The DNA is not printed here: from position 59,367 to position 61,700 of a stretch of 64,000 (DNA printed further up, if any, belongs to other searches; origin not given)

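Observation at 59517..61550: Single-polypeptide fusion of a lycopene-elongase-like UbiA prenyltransferase with a GT2 glycosyltransferase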

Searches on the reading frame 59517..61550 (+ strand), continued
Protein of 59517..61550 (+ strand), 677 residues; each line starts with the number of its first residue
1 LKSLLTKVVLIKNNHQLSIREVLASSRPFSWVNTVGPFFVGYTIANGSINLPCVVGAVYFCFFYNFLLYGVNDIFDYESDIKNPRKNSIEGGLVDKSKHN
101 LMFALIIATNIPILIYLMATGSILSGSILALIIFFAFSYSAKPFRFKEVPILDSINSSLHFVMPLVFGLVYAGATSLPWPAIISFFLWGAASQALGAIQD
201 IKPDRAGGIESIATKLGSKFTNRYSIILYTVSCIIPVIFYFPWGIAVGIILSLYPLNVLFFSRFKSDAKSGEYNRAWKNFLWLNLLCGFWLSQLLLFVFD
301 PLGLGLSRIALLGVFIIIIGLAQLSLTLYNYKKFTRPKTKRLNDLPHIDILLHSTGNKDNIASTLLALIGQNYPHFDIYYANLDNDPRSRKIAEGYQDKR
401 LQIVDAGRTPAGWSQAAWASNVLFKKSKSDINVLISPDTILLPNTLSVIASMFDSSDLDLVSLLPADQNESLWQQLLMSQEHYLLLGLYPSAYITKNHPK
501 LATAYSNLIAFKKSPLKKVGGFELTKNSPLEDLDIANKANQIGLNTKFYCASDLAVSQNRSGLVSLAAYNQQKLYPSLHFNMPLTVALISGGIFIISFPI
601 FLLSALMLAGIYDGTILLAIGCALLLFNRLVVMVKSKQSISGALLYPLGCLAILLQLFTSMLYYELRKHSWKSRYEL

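Call 17: find_encoding_contigs(protein=P0105, flank=8000, max_places=2)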
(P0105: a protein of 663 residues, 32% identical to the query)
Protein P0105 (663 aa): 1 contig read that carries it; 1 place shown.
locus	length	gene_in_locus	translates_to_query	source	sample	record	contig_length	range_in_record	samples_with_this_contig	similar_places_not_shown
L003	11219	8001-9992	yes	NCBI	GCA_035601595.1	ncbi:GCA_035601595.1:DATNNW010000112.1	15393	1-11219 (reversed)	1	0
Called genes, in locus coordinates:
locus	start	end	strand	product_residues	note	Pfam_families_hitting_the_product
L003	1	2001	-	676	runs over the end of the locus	PF00122:E1-E2_ATPase, PF00702:Hydrolase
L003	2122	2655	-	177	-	PF19991:HMA_2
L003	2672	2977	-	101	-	-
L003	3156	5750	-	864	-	PF01326:PPDK_N, PF27448:Rph_4th, PF00391:PEP-utilizers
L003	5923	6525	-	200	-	PF13412:HTH_24 (faint), PF01047:MarR, PF12802:MarR_2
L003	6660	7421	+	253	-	PF00494:SQS_PSY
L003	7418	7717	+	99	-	-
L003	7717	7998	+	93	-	PF18916:Lycopene_cyc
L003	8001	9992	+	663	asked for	PF01040:UbiA, PF00535:Glycos_transf_2, PF13641:Glyco_tranf_2_3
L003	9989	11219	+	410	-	PF00890:FAD_binding_2 (weak), PF01266:DAO, PF01593:Amino_oxidase, PF13450:NAD_binding_8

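Call 18: find_related_loci(query=A1, collection=genome_contigs, flank=6000)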
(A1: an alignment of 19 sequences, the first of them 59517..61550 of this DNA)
Query A1 (677 aa) in genome_contigs; peptide patterns used: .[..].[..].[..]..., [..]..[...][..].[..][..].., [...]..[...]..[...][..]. (x = any residue, [..] = any of these).
600 stretches matched a pattern (row limit reached: there are more); 538 encode a relative of the query (tblastn E <= 1e-3); the best 80 are kept; 80 distinct loci.
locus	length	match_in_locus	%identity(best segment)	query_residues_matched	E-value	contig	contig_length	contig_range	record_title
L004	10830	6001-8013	69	1-677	0e+0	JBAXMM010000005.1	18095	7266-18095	MAG: bacterium isolate ELA453 MAG453_5, whole genome shotgun sequence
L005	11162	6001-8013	69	1-677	0e+0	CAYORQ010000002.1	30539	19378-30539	MAG TPA_asm: uncultured Candidatus Saccharibacteria bacterium isolate binchicken_co321_112 genome assembly, contig: NODE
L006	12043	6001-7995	69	13-677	0e+0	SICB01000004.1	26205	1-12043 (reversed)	MAG: Patescibacteria group bacterium isolate Baikal-deep-G192 BACOMB-C8596, whole genome shotgun sequence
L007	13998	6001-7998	65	12-677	0e+0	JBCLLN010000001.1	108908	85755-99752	Candidatus Saccharimonadia bacterium isolate SLM_LV1_0208-G19 Node_1_length_108908_cov_83.505387, whole genome shotgun s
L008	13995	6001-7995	51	12-676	0e+0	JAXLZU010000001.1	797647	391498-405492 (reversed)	MAG: Candidatus Saccharibacteria bacterium isolate STL-PAT10 C2.14.fa-1, whole genome shotgun sequence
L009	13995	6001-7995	52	12-676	0e+0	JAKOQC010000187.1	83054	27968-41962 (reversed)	MAG: bacterium isolate all_maxbin.105 k201_547959, whole genome shotgun sequence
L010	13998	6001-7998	52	12-677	0e+0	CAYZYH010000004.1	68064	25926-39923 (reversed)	MAG TPA_asm: uncultured Candidatus Saccharibacteria bacterium isolate SRP342105_co1_503 genome assembly, contig: NODE_49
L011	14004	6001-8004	50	11-677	0e+0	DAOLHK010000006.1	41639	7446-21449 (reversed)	MAG TPA_asm: Candidatus Saccharibacteria bacterium isolate AMR_MDS_0256 NODE_25_length_41639_cov_13.112952, whole genome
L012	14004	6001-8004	51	11-677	0e+0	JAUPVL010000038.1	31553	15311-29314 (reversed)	MAG: Patescibacteria group bacterium isolate erpe_2018_sw_30hr_WHONDRS-SW48-000095_B_bin.41 scaffold_687988, whole genom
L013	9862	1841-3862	51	2-677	0e+0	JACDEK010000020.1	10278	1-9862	MAG: Candidatus Saccharibacteria bacterium isolate MGR_bin358 SD2903_NODE_995_length_10278_cov_0.697862, whole genome sh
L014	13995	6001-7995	49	12-676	0e+0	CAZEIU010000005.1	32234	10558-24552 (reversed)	MAG TPA_asm: uncultured Candidatus Saccharibacteria bacterium isolate binchicken_co118_318 genome assembly, contig: NODE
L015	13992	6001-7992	48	11-676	0e+0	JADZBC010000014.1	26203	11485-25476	MAG: bacterium isolate SJ655 c_000001500598, whole genome shotgun sequence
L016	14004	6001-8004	47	10-677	0e+0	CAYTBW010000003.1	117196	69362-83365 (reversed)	MAG TPA_asm: uncultured Candidatus Saccharibacteria bacterium isolate SRP285395_co2_395 genome assembly, contig: NODE_17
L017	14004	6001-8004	47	10-677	0e+0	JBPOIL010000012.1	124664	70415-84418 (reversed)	MAG: Patescibacteria group bacterium isolate MAG_140 c_000000550144, whole genome shotgun sequence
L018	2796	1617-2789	72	18-408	0e+0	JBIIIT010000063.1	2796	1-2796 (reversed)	MAG: Candidatus Saccharimonadia bacterium isolate ME2001-09-10pf_3300042914_group1_bin219 Rohwer_bin1540_scaffold_2412_c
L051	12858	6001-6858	44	13-297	2e-68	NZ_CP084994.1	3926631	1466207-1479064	Glutamicibacter arilaitensis strain SLM-840 chromosome, complete genome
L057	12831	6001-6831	45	18-296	2e-66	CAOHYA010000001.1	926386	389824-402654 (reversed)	MAG: uncultured Candidatus Saccharibacteria bacterium isolate REFINED_METABAT215_TOP10_CONTIGS_1500_ASSEMBLY_K77_MERGED_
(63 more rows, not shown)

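Call 31: search_protein_families(library=pfam, proteins=[L051:6909-7427:+, L051:7525-8715:+, L051:9471-11174:+, L057:6913-8910:+, L057:8968-9984:+, L057:10001-10675:+, L057:10851-11666:+], max_evalue=0.001)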
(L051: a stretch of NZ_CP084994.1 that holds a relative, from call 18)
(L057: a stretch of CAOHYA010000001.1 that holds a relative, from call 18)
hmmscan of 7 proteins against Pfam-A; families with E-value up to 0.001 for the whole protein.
L051:6909-7427:+ (172 aa): 1 family
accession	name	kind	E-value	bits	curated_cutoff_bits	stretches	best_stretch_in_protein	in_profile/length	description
PF00293.34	NUDIX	-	1.3e-19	71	21.1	1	28-158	2-133/134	NUDIX domain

L051:7525-8715:+ (396 aa): 2 families
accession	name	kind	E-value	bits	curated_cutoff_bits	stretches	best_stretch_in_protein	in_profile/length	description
PF05222.21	AlaDh_PNT_N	-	5.6e-12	46.5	30.4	1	28-140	6-119/136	Alanine dehydrogenase/PNT, N-terminal domain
PF01262.27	AlaDh_PNT_C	-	4.5e-11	43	23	1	245-376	81-213/214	Alanine dehydrogenase/PNT, C-terminal domain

L051:9471-11174:+ (567 aa): 2 families
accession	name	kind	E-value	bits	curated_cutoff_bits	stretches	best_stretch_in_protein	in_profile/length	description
PF00920.27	ILVD_EDD_N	-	9.7e-136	452.5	27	1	41-363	1-316/316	Dihydroxy-acid/6-phosphogluconate dehydratase N-terminal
PF24877.1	ILV_EDD_C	-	9.4e-74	247.4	27.7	1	375-564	1-191/191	Dihydroxy-acid/6-phosphogluconate dehydratase C-terminal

L057:6913-8910:+ (665 aa): 8 families
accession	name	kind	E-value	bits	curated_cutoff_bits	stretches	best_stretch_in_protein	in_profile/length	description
PF02518.31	HATPase_c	-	1.7e-31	109.4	26.4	1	438-546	2-109/111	Histidine kinase-, DNA gyrase B-, and HSP90-like ATPase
PF00512.31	HisKA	-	1.7e-12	47.6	26.9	1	312-379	2-66/66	His Kinase A (phospho-acceptor) domain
PF00989.32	PAS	-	6.4e-12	45.9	22.6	1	193-302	6-113/113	PAS fold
PF13426.13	PAS_9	-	1.5e-08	35.3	27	1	199-303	2-102/103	PAS domain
PF08448.16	PAS_4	-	3.1e-08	34.3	23.1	1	195-306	2-109/110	PAS fold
PF13581.12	HATPase_c_2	-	6.2e-06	26.7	27.4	1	442-524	36-112/127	Histidine kinase-like ATPase domain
PF13188.13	PAS_8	-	8.4e-05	22.8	21.8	1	193-228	6-40/65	PAS domain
PF12860.13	PAS_7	-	0.00039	21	27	1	194-309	1-114/115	PAS fold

L057:8968-9984:+ (338 aa): 1 family
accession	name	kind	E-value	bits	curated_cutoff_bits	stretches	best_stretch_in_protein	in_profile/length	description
PF00072.30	Response_reg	-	1.9e-21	76.7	30.2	1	4-105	1-100/111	Response regulator receiver domain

L057:10001-10675:+ (224 aa): 2 families
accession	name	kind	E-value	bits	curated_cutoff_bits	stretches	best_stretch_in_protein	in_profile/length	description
PF00849.27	PseudoU_synth_2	-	4.4e-18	66.4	26.8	1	63-193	2-152/152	RNA pseudouridylate synthase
PF01479.30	S4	-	2.7e-07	30.6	22.8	1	3-48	1-48/48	S4 domain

L057:10851-11666:+ (271 aa): 0 families

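Call 36: predict_structure(alignment_id=A2)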
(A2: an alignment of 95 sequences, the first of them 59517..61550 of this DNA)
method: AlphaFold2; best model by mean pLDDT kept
length: 677 residues; sequences in the alignment: 95
mean_pLDDT: 90.9   pTM: 0.88
mean pLDDT of the five models: 90.9, 90.5, 90.2, 89.8, 89.4
residues with pLDDT >= 90: 521; 70-90: 117; 50-70: 19; < 50: 20
segments of 3 or more residues with pLDDT < 50: 1-7, 88-91, 669-677
pLDDT, mean of each block of 10 residues (from residue 1): 47 79 91 94 92 98 96 86 60 78 97 98 98 96 90 95 98 96 98 96 90 95 98 98 97 98 93 95 95 91 90 97 97 94 95 80 94 96 88 93 94 90 97 94 97 95 91 89 92 89 80 96 88 87 93 89 84 88 96 96 97 96 97 95 95 96 77 35
secondary structure, 60 per line:
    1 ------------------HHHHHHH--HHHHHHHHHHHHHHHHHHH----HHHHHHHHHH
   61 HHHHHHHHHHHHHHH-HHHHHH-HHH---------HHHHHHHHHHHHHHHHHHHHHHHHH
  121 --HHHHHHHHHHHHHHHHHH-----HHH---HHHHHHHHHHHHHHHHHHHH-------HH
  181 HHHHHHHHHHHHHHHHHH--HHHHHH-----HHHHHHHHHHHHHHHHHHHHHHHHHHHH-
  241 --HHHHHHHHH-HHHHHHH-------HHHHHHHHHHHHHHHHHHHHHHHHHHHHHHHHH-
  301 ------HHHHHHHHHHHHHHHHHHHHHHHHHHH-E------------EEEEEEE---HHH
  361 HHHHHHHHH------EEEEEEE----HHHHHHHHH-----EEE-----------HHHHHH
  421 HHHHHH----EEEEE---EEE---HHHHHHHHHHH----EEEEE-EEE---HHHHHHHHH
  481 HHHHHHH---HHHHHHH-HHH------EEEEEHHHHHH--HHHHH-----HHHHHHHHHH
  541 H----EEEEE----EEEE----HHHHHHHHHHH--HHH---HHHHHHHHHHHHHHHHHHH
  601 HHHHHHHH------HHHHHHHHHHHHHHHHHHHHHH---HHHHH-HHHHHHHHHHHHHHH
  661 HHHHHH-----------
elements in order: H19-25 H28-46 H51-75 H77-82 H96-120 H123-140 H152-171 H179-198 H201-206 H212-239 H243-251 H253-259 H267-299 H307-333 E348-354 H358-369 E376-382 H387-395 E401-403 H415-426 E431-435 E439-441 H445-455 E460-464 E466-468 H472-487 H491-497 E508-512 H513-518 H521-525 H531-541 E546-550 E555-558 H563-573 H582-608 H615-636 H640-644 H646-666

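Call 39: fold_search(model_id=the predicted structure, library=pdb)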
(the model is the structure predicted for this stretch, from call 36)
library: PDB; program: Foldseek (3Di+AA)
matches with E <= 10: 934; with E <= 0.001: 245
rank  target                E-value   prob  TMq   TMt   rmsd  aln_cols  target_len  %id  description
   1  6yv7_B                4.5e-09  1.00  0.33  0.59   7.4       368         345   16  Mannosyltransferase PcManGT from Pyrobaculum calidifontis (released 2020-07-22)
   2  9b8v_E                1.5e-08  1.00  0.36  0.30  14.5       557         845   10  AlphaFold2 informed cryo-EM model of the E. coli cellulose synthase BcsAG3B6 complex (released 2025-02-19)
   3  5ej1_A                2.2e-08  1.00  0.30  0.29  18.5       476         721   14  Pre-translocation state of bacterial cellulose synthase (released 2016-03-30)
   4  9fnn_A                2.7e-08  1.00  0.34  0.29  15.6       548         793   11  Cryo-EM structure of the c-di-GMP-saturated 'crown'less Bcs macrocomplex for cellulose secretion in E. coli (released 2024-10-16)
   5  6yv7_A                2.8e-08  1.00  0.33  0.58   7.3       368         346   17  Mannosyltransferase PcManGT from Pyrobaculum calidifontis (released 2020-07-22)
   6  9fp0_A                3.9e-08  1.00  0.27  0.24  27.4       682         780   11  Cryo-EM structure of the 'crown'less Bcs macrocomplex for E. coli cellulose secretion in non-saturating c-di-GMP (loca (released 2024-10-16)
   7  4p00_A                4.2e-08  1.00  0.30  0.28  19.6       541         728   11  Bacterial Cellulose Synthase in complex with cyclic-di-GMP and UDP (released 2014-04-09)
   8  9fmv_A                4.4e-08  1.00  0.30  0.27  25.3       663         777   13  Cryo-EM structure of the c-di-GMP-free synthase:pEtN transferase complex (BcsA-Bct-G3) from the E. coli cellulose secr (released 2024-10-16)
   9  7sp9_A                7.8e-08  1.00  0.36  0.46   7.3       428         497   11  Chlorella virus Hyaluronan Synthase in the GlcNAc-primed channel-closed state (released 2022-04-06)
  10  7sp7_A                8.8e-08  1.00  0.35  0.46   8.0       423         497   11  Chlorella virus hyaluronan synthase inhibited by UDP (released 2022-04-06)
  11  7sp8_A                8.8e-08  1.00  0.34  0.44   7.9       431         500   11  Chlorella virus Hyaluronan Synthase bound to UDP-GlcNAc (released 2022-04-06)
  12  9omn_B                1.3e-07  1.00  0.25  0.57   6.7       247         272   12  WrtF fucosyltransferase - GDP-2-deoxy-2-fluoro-beta-L-fucose (released 2025-10-29)
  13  9yq2_A                1.7e-07  1.00  0.36  0.47   7.3       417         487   12  Chlorella virus hyaluronan synthase bound to DDM (released 2025-12-10)
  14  4hg6_A                2.0e-07  1.00  0.29  0.27  20.5       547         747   13  Structure of a cellulose synthase - cellulose translocation intermediate (released 2012-12-19)
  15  9omm_A                3.9e-07  1.00  0.24  0.59   7.0       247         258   11  WrtF fucosyltransferase - tetrasaccharide product (released 2025-10-29)
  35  4tq4_C                1.5e-06  1.00  0.32  0.69   6.3       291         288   17  Structure of a UbiA homolog from Archaeoglobus fulgidus bound to DMAPP and Mg2+ (released 2014-07-16)
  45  4tq4_D                2.2e-06  1.00  0.32  0.69   6.1       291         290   18  Structure of a UbiA homolog from Archaeoglobus fulgidus bound to DMAPP and Mg2+ (released 2014-07-16)
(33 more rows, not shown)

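Call 40: search_protein_families(library=ncbifam, proteins=[L051:6016-6876:+, L057:5986-6852:+, P0091, P0108], max_evalue=1e-10)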
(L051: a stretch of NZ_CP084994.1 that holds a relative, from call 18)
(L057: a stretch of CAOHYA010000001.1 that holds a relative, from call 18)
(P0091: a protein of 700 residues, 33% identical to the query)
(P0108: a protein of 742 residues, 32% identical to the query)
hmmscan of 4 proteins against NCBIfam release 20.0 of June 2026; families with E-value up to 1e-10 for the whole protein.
L051:6016-6876:+ (286 aa): 3 families
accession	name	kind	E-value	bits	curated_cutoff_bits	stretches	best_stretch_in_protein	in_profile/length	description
NF009608.0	PRK13105.1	equivalog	5.2e-126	419.7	217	1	1-283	8-289/291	prenyltransferase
NF010119.0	PRK13595.1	equivalog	9.4e-44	150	248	1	2-239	12-246/292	prenyltransferase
NF009516.0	PRK12875.1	equivalog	1e-39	136.4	205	1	3-284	18-290/292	prenyltransferase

L057:5986-6852:+ (288 aa): 3 families
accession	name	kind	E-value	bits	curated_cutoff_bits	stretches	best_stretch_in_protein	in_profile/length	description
NF009608.0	PRK13105.1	equivalog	4.2e-117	390.4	217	1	5-283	7-287/291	prenyltransferase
NF010119.0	PRK13595.1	equivalog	8.6e-45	153.5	248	1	4-281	9-282/292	prenyltransferase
NF009516.0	PRK12875.1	equivalog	1.3e-37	129.4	205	1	5-284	15-288/292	prenyltransferase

P0091 (700 aa): 14 families
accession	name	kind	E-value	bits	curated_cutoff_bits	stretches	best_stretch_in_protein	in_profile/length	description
NF009608.0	PRK13105.1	equivalog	7.6e-91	304.3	217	1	13-290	9-287/291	prenyltransferase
NF010119.0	PRK13595.1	equivalog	6.1e-52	176.9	248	1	6-271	5-262/292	prenyltransferase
TIGR03469.1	HpnB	hypoth_equivalog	2.5e-41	142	379.25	1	305-676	4-385/386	hopene-associated glycosyltransferase HpnB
NF009516.0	PRK12875.1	equivalog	5.3e-40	137.3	205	1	15-288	19-285/292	prenyltransferase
NF045692.1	OglycostaseCruG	equivalog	1.3e-33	116.5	600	1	328-632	31-339/386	2'-O-glycosyltransferase CruG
NF041875.1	EPS_EpsD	equivalog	2.6e-14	53.4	370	1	340-576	1-223/325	exopolysaccharide biosynthesis glycosyltransferase EpsD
TIGR01475.1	ubiA_other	subfamily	4.2e-14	52.7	180.8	1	65-285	55-273/282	UbiA-like polyprenyltransferase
NF009523.0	PRK12884.1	equivalog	2.5e-13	49.9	269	1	44-277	36-265/279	prenyltransferase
TIGR04242.1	nodulat_NodC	equivalog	4.9e-13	48.8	550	1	325-451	35-158/395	chitooligosaccharide synthase NodC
NF005742.0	PRK07566.1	equivalog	5.6e-13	48.7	313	1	65-258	85-276/315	chlorophyll synthase ChlG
TIGR03937.1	PgaC_IcaA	equivalog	1.1e-12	47.7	422.3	1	305-450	13-151/407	poly-beta-1,6-N-acetyl-D-glucosamine synthase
TIGR03965.1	mycofact_glyco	equivalog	8.4e-12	44.7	280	1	315-551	53-276/467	mycofactocin biosynthesis glycosyltransferase MftF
TIGR04283.1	glyco_like_mftF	equivalog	1.3e-11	44.6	182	1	341-564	2-194/221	TIGR04283 family arsenosugar biosynthesis glycosyltransferase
TIGR01476.1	chlor_syn_BchG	subfamily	2.4e-11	43.6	212.3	1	63-255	55-244/283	(bacterio)chlorophyll synthase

P0108 (742 aa): 10 families
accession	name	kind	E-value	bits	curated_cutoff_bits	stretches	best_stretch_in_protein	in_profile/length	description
NF009608.0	PRK13105.1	equivalog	3.1e-86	289.1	217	1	96-375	8-289/291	prenyltransferase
NF010119.0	PRK13595.1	equivalog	7.1e-39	134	248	1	96-332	11-243/292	prenyltransferase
NF009516.0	PRK12875.1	equivalog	2.7e-35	121.9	205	1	93-371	13-285/292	prenyltransferase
TIGR03469.1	HpnB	hypoth_equivalog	9.4e-32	110.5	379.25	1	404-734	27-381/386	hopene-associated glycosyltransferase HpnB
TIGR04283.1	glyco_like_mftF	equivalog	2.1e-18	66.7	182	1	420-633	1-202/221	TIGR04283 family arsenosugar biosynthesis glycosyltransferase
NF045692.1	OglycostaseCruG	equivalog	1.1e-17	64.1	600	1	419-666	42-305/386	2'-O-glycosyltransferase CruG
TIGR03965.1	mycofact_glyco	equivalog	1.4e-11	43.9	280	1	391-694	47-355/467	mycofactocin biosynthesis glycosyltransferase MftF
NF010496.0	PRK13915.1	equivalog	1.8e-11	43.7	262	1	416-508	29-128/307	glucosyl-3-phosphoglycerate synthase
TIGR03462.1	CarR_dom_SF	subfamily_domain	4.4e-11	43.2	39.4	1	7-83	9-84/89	lycopene cyclase domain-containing protein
NF009523.0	PRK12884.1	equivalog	4.4e-11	42.5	269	1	97-314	7-213/279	prenyltransferase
